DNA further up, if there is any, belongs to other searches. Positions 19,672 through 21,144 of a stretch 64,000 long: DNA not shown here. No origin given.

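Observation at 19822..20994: Lipoprotein with tandem Trp-Gly-rich repeats and a highly charged Lys/Glu tail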

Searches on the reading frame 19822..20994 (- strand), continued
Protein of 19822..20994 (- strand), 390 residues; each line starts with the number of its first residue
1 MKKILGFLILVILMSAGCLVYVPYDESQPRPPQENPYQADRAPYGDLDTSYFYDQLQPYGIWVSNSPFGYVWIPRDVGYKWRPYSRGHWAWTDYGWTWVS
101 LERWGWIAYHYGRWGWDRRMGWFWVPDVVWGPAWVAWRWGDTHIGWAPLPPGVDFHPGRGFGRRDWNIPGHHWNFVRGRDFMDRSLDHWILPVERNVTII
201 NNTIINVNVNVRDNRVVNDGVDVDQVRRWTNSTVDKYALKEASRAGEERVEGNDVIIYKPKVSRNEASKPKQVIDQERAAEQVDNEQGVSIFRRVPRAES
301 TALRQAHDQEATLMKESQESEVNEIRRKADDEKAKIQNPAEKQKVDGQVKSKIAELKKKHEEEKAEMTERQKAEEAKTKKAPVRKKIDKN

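Call 33: search_protein_representatives(protein=window:19822-20994:-)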
Query: 390 residues. Proteins with E-value up to 0.001 (for the whole library): 12264; up to 1e-10: 8127; up to 1e-30: 2734. The best 150 are listed.
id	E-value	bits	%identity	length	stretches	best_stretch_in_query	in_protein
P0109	2.7e-161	553.5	59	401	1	7-388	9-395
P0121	5.6e-102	358.1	44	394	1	4-380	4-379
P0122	1.7e-95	336.8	41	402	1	1-386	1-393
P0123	6.3e-93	328.3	39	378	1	3-379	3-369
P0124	7.4e-91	321.5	64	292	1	155-389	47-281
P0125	2.7e-89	316.3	39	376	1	4-374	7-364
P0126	1.0e-87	311.1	46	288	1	2-285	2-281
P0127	9.0e-87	308.0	35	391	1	4-386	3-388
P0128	5.2e-82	292.3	37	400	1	1-371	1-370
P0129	1.1e-81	291.3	47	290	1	100-388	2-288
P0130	1.1e-75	271.4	56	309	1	8-220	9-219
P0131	5.8e-72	259.2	34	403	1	1-374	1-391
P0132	4.3e-70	253.1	38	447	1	7-379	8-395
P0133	5.7e-70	252.7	39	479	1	12-353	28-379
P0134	5.0e-64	233.1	42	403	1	44-378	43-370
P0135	7.0e-64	232.6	36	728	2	22-343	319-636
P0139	2.1e-60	221.1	36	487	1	50-375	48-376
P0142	1.5e-59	218.3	38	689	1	32-360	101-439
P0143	1.9e-59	218.0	41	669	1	38-292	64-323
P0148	2.1e-58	214.5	41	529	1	3-266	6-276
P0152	9.9e-58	212.3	45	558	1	45-306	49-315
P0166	9.3e-57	209.1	48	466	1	47-268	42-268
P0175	9.1e-55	202.6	48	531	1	38-269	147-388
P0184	7.9e-54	199.5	47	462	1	37-261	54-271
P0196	6.9e-53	196.4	43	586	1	46-281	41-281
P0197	7.1e-53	196.3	36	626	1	20-385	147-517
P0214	5.5e-52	193.4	45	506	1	49-267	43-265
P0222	9.8e-52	192.6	48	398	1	48-245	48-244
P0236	4.9e-51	190.3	42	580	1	47-280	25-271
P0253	2.5e-50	187.9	43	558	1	35-285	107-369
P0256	2.5e-50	187.9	35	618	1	42-381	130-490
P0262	3.8e-50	187.3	35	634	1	43-378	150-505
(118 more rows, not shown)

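Call 36: search_protein_families(library=pfam, proteins=[P0135, P0142, P0143, P0197, P0262, P0256, P0196, P0236, P0152, P0253], max_evalue=0.01)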
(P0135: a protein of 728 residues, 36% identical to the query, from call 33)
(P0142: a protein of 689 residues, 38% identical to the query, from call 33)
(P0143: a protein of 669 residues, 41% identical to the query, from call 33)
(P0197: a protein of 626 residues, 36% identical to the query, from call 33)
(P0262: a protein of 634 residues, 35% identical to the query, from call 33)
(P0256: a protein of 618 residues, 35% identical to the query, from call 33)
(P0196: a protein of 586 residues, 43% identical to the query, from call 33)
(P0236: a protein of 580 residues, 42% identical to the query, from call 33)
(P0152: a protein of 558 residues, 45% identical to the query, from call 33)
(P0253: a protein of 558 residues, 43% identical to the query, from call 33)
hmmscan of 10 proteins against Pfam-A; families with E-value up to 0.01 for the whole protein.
P0135 (728 aa): 1 family
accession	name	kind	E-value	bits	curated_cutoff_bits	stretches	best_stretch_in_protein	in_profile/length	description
PF20245.3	DUF6600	-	1.5e-63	211.7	27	2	351-449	2-100/102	Family of unknown function (DUF6600)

P0142 (689 aa): 1 family
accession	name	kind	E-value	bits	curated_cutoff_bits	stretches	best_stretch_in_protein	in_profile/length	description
PF20245.3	DUF6600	-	1.6e-35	121.7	27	1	121-220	2-101/102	Family of unknown function (DUF6600)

P0143 (669 aa): 1 family
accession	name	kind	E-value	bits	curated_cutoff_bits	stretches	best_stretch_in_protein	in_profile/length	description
PF20245.3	DUF6600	-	6.3e-36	123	27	1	81-178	3-101/102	Family of unknown function (DUF6600)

P0197 (626 aa): 1 family
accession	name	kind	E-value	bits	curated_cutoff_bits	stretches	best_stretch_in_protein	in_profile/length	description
PF20245.3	DUF6600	-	1.9e-33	115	27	1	180-278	2-101/102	Family of unknown function (DUF6600)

P0262 (634 aa): 1 family
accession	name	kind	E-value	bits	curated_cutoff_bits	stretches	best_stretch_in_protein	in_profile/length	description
PF20245.3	DUF6600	-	1.1e-28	99.7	27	1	160-261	1-101/102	Family of unknown function (DUF6600)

P0256 (618 aa): 1 family
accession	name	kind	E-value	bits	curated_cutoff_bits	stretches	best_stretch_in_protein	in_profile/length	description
PF20245.3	DUF6600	-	4.7e-34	117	27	1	141-243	1-101/102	Family of unknown function (DUF6600)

P0196 (586 aa): 1 family
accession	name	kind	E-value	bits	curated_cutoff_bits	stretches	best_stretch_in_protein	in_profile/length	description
PF20245.3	DUF6600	-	1e-33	115.9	27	1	48-148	1-101/102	Family of unknown function (DUF6600)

P0236 (580 aa): 1 family
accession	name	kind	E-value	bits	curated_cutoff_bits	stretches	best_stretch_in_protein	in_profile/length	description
PF20245.3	DUF6600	-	3.4e-37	127.1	27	1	32-130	2-101/102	Family of unknown function (DUF6600)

P0152 (558 aa): 1 family
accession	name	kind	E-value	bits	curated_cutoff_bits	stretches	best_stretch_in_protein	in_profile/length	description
PF20245.3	DUF6600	-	1.9e-35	121.4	27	1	57-156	1-101/102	Family of unknown function (DUF6600)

P0253 (558 aa): 1 family
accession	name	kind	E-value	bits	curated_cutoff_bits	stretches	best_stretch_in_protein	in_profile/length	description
PF20245.3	DUF6600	-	1.9e-36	124.7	27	1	128-228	2-101/102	Family of unknown function (DUF6600)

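Call 52: find_encoding_contigs(protein=P0152, flank=5000, max_places=3)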
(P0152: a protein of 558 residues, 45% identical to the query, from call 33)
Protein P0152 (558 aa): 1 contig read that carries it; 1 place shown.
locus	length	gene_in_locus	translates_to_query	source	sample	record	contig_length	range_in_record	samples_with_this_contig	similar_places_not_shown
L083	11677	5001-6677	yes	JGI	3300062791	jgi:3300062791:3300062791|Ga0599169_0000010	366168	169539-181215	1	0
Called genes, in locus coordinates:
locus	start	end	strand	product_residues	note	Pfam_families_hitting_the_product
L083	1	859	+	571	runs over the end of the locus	PF18158:AidB_N, PF02770:Acyl-CoA_dh_M, PF00441:Acyl-CoA_dh_1, PF08028:Acyl-CoA_dh_2 (weak), PF22924:ACOX_C_alpha1 (weak)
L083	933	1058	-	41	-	-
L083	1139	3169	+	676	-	PF03571:Peptidase_M49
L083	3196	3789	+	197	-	-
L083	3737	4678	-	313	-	-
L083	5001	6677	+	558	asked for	PF20245:DUF6600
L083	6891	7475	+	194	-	-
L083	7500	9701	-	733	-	PF05649:Peptidase_M13_N, PF01431:Peptidase_M13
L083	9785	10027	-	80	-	PF13560:HTH_31, PF01381:HTH_3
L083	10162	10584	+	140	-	-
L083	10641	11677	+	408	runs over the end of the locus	PF02163:Peptidase_M50, PF13398:Peptidase_M50B (weak), PF02163:Peptidase_M50, PF00571:CBS (weak)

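Call 53: find_encoding_contigs(protein=P0166, flank=5000, max_places=3)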
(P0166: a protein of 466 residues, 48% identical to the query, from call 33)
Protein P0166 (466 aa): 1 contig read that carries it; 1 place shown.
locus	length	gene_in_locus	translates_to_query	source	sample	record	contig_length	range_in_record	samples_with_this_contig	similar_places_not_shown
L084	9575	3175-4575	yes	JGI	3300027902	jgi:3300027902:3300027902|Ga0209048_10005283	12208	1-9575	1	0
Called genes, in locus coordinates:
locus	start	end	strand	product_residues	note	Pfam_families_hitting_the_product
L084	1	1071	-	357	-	?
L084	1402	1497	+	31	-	-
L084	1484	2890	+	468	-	-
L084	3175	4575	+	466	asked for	PF20245:DUF6600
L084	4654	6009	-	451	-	PF01523:PmbA_TldD_1st, PF19290:PmbA_TldD_2nd, PF19289:PmbA_TldD_3rd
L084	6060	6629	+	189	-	PF04751:DarP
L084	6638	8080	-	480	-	PF01523:PmbA_TldD_1st, PF19290:PmbA_TldD_2nd, PF19289:PmbA_TldD_3rd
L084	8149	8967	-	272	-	PF00795:CN_hydrolase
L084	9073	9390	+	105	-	-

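Call 54: list_cluster_members(proteins=[P0135, P0142, P0143, P0152, P0166, P0175, P0184, P0196, P0214, P0222])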
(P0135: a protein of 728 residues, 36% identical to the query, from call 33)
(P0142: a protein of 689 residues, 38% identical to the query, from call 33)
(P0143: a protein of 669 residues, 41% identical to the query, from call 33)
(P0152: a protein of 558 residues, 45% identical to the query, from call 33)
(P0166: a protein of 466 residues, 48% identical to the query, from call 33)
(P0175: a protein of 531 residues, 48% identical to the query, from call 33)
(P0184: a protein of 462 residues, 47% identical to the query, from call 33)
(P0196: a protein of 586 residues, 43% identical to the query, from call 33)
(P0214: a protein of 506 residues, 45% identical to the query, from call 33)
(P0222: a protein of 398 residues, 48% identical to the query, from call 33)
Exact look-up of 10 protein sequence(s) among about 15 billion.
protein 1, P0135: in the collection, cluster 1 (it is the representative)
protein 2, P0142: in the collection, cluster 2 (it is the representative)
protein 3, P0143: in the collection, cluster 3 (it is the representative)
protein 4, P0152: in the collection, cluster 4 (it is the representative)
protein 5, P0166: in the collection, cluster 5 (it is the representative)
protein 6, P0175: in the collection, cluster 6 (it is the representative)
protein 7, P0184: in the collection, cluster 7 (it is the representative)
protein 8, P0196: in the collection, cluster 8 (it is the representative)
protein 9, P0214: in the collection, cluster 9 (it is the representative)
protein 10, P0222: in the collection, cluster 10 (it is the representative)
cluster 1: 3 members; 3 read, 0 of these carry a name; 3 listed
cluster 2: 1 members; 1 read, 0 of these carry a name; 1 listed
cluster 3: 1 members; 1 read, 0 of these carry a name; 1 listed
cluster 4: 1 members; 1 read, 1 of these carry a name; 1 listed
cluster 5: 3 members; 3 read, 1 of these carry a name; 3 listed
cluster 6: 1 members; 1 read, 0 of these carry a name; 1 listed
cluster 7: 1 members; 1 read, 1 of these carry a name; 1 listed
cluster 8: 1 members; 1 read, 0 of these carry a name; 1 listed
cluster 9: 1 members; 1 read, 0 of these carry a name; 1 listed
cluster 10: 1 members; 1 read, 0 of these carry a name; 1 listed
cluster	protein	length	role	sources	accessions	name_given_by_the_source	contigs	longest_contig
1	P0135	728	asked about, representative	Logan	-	-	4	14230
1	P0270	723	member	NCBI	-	-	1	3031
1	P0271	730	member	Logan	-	-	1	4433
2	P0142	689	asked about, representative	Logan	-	-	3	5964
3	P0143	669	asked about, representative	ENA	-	-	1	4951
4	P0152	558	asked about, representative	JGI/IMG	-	hypothetical protein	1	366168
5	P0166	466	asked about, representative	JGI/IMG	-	-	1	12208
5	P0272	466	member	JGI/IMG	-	hypothetical protein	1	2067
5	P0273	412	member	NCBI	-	-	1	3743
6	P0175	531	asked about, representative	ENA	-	-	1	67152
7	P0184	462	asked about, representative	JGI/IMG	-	Family of unknown function (DUF6600)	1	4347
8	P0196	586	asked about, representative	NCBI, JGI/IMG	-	-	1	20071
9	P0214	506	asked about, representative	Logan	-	-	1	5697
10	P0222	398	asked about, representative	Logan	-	-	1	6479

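Call 77: find_encoding_contigs(protein=P0175, flank=4000, max_places=1)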
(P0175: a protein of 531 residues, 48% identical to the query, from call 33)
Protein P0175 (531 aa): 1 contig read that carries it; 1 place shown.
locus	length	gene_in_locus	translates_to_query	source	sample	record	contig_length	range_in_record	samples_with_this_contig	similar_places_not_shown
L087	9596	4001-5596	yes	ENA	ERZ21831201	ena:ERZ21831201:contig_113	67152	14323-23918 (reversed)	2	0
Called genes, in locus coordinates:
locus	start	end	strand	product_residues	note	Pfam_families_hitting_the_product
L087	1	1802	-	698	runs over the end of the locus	PF22680:Glyco_hydro_123_N_2 (weak), PF13320:GH123_cat (weak)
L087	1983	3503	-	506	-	-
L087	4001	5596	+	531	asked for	PF20245:DUF6600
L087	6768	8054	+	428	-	PF00005:ABC_tran, PF13304:AAA_21 (faint), PF14524:Wzt_C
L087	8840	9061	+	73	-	-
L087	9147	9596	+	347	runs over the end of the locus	PF22847:Glyco_hydro_43_rel (faint), PF04616:Glyco_hydro_43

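Call 78: find_encoding_contigs(protein=P0196, flank=4000, max_places=1)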
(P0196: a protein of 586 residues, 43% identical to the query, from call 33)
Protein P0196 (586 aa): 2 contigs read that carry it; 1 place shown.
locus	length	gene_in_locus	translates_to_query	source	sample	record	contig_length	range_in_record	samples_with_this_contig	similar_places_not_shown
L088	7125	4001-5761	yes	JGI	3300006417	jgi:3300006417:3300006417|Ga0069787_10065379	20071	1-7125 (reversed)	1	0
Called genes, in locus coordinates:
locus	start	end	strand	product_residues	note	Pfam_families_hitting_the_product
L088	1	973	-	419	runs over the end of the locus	PF04551:GcpE, PF26540:GcpE_C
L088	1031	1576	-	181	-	PF00857:Isochorismatase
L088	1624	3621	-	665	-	PF09335:VTT_dom, PF01569:PAP2, PF14067:LssY_C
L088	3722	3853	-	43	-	-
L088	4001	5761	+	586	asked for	PF20245:DUF6600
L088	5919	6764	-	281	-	PF04228:Zn_peptidase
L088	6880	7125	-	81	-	?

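Call 79: find_encoding_contigs(protein=P0139, flank=4000, max_places=1)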
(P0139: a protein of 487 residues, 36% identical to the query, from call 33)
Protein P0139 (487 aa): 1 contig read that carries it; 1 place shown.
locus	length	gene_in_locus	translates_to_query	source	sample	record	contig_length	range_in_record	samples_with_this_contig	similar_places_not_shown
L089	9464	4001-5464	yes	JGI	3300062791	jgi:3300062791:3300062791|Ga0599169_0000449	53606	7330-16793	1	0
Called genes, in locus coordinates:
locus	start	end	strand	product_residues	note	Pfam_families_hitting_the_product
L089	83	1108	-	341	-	-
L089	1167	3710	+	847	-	-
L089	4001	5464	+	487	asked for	PF20245:DUF6600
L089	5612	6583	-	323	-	PF08240:ADH_N, PF00107:ADH_zinc_N, PF13602:ADH_zinc_N_2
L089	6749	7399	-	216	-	-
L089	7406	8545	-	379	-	PF01053:Cys_Met_Meta_PP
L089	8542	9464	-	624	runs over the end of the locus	PF00696:AA_kinase, PF03447:NAD_binding_3, PF00742:Homoserine_dh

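Call 80: find_encoding_contigs(protein=P0148, flank=4000, max_places=1)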
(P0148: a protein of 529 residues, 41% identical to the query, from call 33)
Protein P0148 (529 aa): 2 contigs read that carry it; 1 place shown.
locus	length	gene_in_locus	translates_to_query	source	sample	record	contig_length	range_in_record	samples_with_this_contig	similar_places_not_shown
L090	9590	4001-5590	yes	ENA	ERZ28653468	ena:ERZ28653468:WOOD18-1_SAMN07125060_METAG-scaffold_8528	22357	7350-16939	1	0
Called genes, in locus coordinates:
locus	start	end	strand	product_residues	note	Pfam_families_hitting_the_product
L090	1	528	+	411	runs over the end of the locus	PF02073:Peptidase_M29, PF26233:NicX (weak)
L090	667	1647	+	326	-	-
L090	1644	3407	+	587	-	PF00664:ABC_membrane, PF00005:ABC_tran, PF13191:AAA_16 (weak), PF02463:SMC_N (weak)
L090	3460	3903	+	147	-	PF04191:PEMT (weak), PF04140:ICMT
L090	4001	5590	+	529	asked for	PF20245:DUF6600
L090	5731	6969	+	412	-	PF00512:HisKA, PF02518:HATPase_c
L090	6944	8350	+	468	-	PF00072:Response_reg, PF00158:Sigma54_activat, PF01078:Mg_chelatase (faint), PF14532:Sigma54_activ_2, PF07728:AAA_5 (faint), PF25601:AAA_lid_14, PF02954:HTH_8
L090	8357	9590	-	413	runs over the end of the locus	PF12704:MacB_PCD, PF02687:FtsX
